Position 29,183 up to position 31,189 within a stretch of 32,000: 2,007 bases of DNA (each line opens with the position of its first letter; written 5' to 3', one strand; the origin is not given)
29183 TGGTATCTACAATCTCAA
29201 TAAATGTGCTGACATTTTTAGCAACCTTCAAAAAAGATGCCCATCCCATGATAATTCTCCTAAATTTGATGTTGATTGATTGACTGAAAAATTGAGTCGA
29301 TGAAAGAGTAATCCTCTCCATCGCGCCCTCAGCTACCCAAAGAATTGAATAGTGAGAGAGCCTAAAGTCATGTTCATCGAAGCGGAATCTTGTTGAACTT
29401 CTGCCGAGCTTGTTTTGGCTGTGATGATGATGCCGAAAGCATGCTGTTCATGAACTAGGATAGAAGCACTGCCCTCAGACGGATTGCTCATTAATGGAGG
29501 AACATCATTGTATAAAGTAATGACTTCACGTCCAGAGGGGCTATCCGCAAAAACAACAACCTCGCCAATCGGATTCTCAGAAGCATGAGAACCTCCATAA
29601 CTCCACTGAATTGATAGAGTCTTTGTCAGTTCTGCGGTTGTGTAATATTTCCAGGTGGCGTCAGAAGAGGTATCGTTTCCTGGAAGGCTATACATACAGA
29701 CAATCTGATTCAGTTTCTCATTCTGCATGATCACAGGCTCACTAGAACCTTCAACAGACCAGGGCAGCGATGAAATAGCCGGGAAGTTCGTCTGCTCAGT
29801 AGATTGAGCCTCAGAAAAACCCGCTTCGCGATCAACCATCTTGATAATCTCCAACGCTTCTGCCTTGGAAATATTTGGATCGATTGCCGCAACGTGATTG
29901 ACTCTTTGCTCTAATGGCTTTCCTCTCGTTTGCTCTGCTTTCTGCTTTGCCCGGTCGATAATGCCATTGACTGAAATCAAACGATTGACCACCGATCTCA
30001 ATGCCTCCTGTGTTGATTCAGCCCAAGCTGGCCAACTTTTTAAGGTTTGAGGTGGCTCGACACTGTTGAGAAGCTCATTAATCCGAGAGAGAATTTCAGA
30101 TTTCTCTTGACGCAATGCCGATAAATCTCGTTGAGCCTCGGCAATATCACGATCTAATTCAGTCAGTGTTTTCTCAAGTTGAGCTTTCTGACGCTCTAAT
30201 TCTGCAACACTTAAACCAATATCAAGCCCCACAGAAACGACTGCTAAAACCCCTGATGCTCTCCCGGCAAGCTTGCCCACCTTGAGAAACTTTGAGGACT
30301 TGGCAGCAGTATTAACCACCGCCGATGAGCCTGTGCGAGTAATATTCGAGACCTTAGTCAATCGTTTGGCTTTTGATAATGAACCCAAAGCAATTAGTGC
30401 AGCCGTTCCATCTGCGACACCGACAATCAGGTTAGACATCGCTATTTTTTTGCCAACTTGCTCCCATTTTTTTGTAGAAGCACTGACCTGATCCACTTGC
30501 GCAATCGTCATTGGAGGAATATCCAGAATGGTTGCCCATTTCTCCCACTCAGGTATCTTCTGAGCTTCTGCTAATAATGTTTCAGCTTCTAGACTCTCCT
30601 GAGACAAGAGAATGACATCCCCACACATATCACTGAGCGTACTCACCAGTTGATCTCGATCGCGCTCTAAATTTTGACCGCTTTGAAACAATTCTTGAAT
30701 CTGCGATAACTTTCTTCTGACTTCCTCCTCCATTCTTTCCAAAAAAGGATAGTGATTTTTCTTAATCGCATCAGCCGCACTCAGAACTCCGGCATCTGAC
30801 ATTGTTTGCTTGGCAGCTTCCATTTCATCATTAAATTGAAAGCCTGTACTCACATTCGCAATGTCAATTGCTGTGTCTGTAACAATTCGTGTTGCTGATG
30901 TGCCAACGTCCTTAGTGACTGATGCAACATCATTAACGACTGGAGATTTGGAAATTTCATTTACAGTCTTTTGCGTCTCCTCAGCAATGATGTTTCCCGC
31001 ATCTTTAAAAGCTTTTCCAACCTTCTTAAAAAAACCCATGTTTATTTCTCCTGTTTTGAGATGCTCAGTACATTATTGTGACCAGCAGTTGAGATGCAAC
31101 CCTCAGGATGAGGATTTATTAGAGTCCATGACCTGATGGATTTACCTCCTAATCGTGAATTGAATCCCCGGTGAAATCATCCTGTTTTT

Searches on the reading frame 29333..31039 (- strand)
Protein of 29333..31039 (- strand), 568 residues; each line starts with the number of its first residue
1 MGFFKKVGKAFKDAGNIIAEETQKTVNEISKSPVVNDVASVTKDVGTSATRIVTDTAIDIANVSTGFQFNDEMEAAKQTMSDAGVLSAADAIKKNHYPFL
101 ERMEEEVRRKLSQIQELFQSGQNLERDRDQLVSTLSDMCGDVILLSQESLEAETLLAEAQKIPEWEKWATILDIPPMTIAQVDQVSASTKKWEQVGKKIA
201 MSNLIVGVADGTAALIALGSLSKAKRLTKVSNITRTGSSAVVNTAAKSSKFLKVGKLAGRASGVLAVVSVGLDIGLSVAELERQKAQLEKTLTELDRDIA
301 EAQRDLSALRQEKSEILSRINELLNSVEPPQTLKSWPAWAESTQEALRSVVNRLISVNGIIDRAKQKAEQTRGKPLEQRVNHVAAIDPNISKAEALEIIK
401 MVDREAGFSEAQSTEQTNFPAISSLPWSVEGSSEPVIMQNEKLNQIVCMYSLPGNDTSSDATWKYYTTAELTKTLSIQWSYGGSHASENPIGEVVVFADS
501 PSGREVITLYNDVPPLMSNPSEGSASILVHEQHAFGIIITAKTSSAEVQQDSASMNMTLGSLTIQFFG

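Call 5: search_protein_families(library=pfam, proteins=[window:29333-31039:-], max_evalue=1)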
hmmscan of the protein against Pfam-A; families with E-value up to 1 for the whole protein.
window:29333-31039:- (568 aa): 27 families (the best 25 are shown)
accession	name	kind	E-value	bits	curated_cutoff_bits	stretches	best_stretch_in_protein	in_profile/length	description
PF12325.13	TMF_TATA_bd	-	0.0018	18.8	29.1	1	94-163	8-77/115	TATA element modulatory factor 1 TATA binding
PF04102.17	SlyX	-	0.0025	18.8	30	1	278-329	5-56/67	SlyX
PF01017.26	STAT_alpha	-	0.0043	17.6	27.5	1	280-331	34-86/167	STAT transcription factor, coiled-coil domain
PF19717.4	DUF6212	-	0.0047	16.3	26.4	1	267-325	21-79/395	Family of unknown function (DUF6212)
PF06005.17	ZapB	-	0.0065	17.4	31.5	1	278-326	20-68/71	Cell division protein ZapB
PF18709.6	DLP_helical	-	0.0071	16.1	25.5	1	253-312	244-306/340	Dynamin-like helical domain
PF04906.18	Tweety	-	0.0072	15.5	31.8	1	45-172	77-208/431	Tweety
PF12329.13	TMF_DNA_bd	-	0.0078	16.6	35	1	278-315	35-72/74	TATA element modulatory factor 1 DNA binding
PF08702.15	Fib_alpha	-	0.021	15.5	29.9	0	99-139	25-65/143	Fibrinogen alpha/beta chain family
PF19579.4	FtsL_2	-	0.021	15.2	24.6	1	280-334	40-95/100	Bacteriodetes cell division protein (FtsL-like)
PF09577.15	Spore_YpjB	-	0.052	13.8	24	1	19-123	20-118/230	Sporulation protein YpjB (SpoYpjB)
PF07817.19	GLE1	-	0.071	12.8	24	1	278-343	10-67/250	GLE1-like protein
PF07200.18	Mod_r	-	0.073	13.5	30.1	0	73-138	31-94/146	Modifier of rudimentary (Mod(r)) protein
PF04977.20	DivIC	-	0.077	13.3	28.9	1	280-319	21-60/80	Septum formation initiator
PF09789.14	CC149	-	0.1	12.3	30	0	278-315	70-107/316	Coiled-coil domain-containing protein 149-A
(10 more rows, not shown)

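Call 6: search_protein_families(library=ncbifam, proteins=[window:29333-31039:-], max_evalue=1)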
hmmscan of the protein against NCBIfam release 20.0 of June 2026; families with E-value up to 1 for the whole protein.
window:29333-31039:- (568 aa): 12 families
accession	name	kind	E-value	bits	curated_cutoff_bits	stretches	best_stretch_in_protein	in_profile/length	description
NF045487.1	ASRP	equivalog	0.01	14.5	300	1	280-369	352-446/593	archaea-specific SMC-related protein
TIGR04523.1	Mplasa_alph_rch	subfamily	0.028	12.3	270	1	280-325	500-545/745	helix-rich protein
NF041034.1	Rad50_Sulf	equivalog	0.054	11.3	1000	1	290-379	538-626/872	DNA double-strand break repair ATPase Rad50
NF002239.0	PRK01146.2-3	equivalog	0.055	13.6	108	0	49-94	29-74/92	DNA-directed RNA polymerase subunit L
NF008438.0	PRK11281.1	equivalog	0.099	10.3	991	1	279-382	76-181/1113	mechanosensitive channel MscK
NF008672.1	PRK11677.1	equivalog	0.19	11.6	150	1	266-327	8-66/133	Z-ring associated protein ZapG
NF045780.1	TrlF_fam_ATP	equivalog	0.25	10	350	1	280-326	641-687/944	TrlF family AAA-like ATPase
TIGR04211.1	SH3_and_anchor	equivalog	0.28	10.8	65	1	278-348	68-138/198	TIGR04211 family SH3 domain-containing protein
NF047515.1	SpiroCoCo_C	equivalog_domain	0.3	10.2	125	1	99-162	153-216/313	SpiroCoCo family coiled-coil protein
NF047363.1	Zn_ribbon_CdsZ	equivalog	0.46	9.9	275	0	279-367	33-121/251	zinc ribbon domain regulatory protein CdsZ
NF052320.1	Cbp1_fam_LP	subfamily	0.83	9.1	90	0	282-327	115-160/286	Cbp1 family collagen-binding glycoprotein adhesin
TIGR02136.1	ptsS_2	subfamily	0.87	8.7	206.6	0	42-102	196-253/295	phosphate ABC transporter substrate-binding protein PstS family protein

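Call 62: search_protein_families(library=padloc, proteins=[window:29333-31039:-], max_evalue=0.01)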
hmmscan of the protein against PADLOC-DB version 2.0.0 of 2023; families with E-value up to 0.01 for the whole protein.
window:29333-31039:- (568 aa): 2 families
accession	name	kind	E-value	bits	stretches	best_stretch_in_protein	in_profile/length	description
PDLC02714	PbeC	-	0.00066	16.6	1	277-402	426-543/651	PbeC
PDLC00519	JetC1|JetC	-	0.0048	13.1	1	223-371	645-792/1097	DUF3584 domain; MukB-like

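Call 63: search_solved_structures(query=window:29333-31039:-, max_evalue=1)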
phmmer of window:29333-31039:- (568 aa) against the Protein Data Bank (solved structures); distinct sequences matched with E-value up to 1: 2.
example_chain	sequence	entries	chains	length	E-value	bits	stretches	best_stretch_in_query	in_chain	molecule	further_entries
3he4_A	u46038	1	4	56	0.28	13.5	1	276-307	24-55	SYNZIP6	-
4xa6_A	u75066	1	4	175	0.86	11.8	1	269-332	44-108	Gp7-MYH7(1777-1855)-EB1 chimera protein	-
